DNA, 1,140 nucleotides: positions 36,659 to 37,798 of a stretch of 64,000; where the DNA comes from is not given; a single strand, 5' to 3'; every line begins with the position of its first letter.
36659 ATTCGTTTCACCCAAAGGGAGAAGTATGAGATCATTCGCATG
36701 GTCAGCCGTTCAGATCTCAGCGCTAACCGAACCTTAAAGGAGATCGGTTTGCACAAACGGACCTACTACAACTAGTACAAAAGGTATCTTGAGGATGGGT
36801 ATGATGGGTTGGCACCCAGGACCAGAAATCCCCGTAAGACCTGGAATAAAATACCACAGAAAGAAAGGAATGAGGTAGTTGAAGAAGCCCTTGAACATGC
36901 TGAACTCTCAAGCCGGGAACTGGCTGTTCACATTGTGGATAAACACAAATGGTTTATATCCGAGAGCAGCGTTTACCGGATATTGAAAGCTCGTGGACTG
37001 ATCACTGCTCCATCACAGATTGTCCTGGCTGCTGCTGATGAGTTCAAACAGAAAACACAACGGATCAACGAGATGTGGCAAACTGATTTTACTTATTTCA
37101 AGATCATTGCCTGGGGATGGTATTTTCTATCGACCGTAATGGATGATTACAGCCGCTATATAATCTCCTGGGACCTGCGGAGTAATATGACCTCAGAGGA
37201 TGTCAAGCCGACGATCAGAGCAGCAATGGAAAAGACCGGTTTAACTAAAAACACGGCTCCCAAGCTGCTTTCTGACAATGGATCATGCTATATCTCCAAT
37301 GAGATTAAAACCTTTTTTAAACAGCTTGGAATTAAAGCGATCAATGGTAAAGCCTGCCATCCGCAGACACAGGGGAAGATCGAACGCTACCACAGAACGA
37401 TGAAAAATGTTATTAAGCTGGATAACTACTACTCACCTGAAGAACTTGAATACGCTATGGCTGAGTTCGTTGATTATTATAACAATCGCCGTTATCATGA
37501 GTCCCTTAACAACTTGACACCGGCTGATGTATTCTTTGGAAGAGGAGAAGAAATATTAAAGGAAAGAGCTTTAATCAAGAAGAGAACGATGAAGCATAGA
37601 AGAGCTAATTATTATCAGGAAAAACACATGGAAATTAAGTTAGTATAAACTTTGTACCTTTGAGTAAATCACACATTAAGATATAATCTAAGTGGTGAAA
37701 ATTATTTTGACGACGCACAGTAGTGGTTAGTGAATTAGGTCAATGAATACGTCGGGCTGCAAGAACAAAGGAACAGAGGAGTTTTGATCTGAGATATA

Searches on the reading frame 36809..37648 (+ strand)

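Call 65: search_protein_families(library=pfam, proteins=[window:36809-37648:+])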
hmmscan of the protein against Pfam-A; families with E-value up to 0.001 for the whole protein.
window:36809-37648:+ (279 aa): 5 families
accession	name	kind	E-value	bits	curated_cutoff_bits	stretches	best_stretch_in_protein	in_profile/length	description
PF00665.32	rve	-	1.8e-23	83.2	32.6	1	85-185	3-102/102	Integrase core domain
PF13683.12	rve_3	-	1.6e-12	47.4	26.5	1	174-238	2-67/67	Integrase core domain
PF13565.12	HTH_32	-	2e-06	28.7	33.7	1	2-59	18-73/73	Homeodomain-like domain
PF13333.12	rve_2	-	2.9e-05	24.5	22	1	206-239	16-49/56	Integrase core domain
PF24764.1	rva_4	-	0.00017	21.8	26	1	85-208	6-121/194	Integrase core domain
